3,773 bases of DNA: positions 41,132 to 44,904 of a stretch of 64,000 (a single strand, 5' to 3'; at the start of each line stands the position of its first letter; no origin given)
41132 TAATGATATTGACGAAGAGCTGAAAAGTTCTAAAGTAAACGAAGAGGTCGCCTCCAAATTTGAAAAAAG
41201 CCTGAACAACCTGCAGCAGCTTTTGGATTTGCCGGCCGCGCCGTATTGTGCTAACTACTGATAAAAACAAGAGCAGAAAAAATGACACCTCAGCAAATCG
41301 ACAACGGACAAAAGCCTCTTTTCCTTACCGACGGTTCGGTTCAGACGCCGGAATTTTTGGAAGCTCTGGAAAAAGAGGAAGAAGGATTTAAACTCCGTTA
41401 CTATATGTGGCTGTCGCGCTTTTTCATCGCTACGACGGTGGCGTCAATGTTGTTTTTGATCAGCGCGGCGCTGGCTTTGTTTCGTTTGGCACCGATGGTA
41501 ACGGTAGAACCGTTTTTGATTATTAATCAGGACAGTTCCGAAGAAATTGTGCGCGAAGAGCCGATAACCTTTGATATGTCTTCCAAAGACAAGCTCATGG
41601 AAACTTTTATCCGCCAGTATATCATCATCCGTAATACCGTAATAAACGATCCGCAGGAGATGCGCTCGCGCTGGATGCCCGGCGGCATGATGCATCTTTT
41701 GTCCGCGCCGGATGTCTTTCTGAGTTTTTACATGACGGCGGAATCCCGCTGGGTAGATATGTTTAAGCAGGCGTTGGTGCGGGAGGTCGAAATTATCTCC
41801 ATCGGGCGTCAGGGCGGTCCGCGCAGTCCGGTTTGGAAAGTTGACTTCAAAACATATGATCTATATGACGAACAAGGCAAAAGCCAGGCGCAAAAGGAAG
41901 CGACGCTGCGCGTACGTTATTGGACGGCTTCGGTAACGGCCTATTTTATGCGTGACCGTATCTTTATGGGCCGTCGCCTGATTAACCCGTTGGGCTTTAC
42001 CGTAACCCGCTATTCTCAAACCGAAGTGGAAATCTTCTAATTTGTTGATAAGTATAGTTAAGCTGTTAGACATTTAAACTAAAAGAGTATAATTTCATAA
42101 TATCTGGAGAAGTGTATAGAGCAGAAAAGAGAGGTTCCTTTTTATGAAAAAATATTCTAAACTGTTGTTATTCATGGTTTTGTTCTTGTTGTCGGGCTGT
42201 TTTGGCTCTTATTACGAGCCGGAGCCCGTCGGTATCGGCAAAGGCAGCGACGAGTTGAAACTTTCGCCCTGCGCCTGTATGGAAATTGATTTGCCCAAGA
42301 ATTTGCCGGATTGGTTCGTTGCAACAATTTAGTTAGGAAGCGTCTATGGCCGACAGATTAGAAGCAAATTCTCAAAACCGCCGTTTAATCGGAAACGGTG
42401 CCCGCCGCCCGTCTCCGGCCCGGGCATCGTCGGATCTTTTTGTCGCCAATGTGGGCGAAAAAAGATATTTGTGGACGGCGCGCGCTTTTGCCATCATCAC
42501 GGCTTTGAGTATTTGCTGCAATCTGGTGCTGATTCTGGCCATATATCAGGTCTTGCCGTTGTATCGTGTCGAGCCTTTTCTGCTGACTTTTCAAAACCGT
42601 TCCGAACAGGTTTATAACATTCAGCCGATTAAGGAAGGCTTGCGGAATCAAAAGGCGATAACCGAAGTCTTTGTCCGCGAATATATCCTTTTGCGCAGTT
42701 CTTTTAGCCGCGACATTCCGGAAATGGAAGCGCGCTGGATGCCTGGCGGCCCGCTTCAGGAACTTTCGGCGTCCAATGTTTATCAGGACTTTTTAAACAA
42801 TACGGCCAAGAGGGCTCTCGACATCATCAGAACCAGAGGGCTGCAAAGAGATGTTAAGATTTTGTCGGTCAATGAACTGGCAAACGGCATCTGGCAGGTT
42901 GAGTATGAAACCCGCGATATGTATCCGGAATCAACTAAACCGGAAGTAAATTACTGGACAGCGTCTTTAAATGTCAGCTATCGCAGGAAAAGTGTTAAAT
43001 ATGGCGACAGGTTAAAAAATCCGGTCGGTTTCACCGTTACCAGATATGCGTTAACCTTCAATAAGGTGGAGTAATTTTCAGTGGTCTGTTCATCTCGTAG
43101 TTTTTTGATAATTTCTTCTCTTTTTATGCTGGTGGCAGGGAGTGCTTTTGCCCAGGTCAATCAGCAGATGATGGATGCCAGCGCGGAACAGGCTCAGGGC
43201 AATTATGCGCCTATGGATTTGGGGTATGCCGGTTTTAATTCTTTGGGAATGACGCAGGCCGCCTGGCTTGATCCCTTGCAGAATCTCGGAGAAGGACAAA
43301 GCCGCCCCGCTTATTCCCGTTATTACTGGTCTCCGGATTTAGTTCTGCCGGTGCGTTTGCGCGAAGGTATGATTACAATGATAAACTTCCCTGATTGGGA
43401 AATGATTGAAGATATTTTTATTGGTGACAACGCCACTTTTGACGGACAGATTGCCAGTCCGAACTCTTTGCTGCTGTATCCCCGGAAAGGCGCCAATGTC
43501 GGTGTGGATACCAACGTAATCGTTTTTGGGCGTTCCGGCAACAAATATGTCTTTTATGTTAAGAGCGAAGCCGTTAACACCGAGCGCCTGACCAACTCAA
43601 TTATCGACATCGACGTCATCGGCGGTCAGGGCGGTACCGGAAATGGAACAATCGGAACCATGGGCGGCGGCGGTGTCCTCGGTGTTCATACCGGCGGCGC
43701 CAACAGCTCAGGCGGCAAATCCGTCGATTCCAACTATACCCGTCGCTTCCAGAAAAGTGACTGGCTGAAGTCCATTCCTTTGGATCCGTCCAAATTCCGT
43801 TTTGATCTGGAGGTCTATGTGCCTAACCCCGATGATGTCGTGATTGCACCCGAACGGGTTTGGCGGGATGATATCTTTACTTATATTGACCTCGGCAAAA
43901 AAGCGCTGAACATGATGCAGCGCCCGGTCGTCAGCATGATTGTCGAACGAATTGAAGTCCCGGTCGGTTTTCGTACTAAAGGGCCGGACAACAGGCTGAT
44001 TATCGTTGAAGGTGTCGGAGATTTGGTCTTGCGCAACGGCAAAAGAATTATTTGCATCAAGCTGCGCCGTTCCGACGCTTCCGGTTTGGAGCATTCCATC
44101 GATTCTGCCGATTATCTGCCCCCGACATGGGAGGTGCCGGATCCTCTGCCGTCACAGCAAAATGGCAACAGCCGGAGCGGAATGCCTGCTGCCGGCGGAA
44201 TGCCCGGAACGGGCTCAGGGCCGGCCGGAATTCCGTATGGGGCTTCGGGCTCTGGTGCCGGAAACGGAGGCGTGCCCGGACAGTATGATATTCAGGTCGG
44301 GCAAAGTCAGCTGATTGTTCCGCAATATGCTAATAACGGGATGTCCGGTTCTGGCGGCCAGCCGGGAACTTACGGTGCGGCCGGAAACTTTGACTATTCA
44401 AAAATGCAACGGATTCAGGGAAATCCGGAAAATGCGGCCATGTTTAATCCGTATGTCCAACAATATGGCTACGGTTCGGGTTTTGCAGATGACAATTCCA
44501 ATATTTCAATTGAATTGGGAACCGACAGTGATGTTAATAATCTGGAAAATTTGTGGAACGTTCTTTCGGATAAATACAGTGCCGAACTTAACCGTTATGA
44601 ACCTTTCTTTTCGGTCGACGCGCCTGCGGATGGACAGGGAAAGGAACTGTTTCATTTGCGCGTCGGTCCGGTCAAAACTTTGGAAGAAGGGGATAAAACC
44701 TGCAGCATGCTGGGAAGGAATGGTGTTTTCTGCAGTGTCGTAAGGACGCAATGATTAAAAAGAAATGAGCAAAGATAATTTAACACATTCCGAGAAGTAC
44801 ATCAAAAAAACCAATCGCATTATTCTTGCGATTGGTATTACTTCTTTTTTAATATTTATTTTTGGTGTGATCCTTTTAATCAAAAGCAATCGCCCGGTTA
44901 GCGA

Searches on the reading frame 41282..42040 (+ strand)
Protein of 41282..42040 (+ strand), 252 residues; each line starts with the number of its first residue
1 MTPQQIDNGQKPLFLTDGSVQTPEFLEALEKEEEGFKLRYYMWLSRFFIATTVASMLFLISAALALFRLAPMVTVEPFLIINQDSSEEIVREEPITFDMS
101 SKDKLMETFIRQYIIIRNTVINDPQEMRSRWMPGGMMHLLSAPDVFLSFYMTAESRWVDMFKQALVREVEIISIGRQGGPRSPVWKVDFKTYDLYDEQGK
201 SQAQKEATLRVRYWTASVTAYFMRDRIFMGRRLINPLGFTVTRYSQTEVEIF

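Call 5: search_protein_families(library=pfam, proteins=[window:41282-42040:+], max_evalue=0.01)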
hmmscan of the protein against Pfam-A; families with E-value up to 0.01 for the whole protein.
window:41282-42040:+ (252 aa): 1 family
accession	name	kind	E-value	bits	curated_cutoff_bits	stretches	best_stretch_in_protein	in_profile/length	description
PF04335.19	VirB8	-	4.2e-17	63.1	23.2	1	49-248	22-212/213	VirB8 protein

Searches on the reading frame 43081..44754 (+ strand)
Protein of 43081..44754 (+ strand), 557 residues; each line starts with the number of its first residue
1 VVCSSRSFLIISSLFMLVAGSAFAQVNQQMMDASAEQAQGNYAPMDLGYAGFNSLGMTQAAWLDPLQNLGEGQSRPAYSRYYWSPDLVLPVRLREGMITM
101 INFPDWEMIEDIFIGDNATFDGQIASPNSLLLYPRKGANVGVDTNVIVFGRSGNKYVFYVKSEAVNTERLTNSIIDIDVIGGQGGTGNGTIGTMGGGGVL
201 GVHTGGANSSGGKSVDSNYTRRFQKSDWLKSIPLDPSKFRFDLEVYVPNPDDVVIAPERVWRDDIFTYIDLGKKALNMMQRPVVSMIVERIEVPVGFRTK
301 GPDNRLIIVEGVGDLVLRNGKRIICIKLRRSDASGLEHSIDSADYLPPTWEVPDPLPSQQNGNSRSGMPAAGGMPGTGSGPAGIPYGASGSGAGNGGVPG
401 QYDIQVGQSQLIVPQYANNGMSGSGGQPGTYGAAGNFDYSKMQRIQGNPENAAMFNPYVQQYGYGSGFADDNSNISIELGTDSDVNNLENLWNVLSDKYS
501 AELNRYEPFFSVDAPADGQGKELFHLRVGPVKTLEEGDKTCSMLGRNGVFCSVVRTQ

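Call 5: search_protein_families(library=pfam, proteins=[window:43081-44754:+], max_evalue=0.01)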
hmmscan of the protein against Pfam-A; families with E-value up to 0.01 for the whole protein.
window:43081-44754:+ (557 aa): 3 families
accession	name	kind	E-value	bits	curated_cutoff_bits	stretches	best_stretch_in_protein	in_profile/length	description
PF03524.21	CagX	-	7.2e-12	46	34.2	1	79-327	4-196/198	Conjugal transfer protein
PF05036.18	SPOR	-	0.0073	17.1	21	0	479-555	9-76/76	SPOR domain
PF13629.12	T2SS-T3SS_pil_N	-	0.01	16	23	0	107-155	19-63/72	Pilus formation protein N terminal region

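Call 60: search_protein_families(library=ncbifam, proteins=[window:43081-44751:+], max_evalue=0.01)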
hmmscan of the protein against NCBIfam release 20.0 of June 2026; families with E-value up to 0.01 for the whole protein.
window:43081-44751:+ (557 aa): 1 family
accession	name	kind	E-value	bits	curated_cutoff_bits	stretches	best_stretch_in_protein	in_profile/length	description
TIGR02781.1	VirB9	equivalog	1.3e-08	34.8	217.7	1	83-165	35-112/248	P-type conjugative transfer protein VirB9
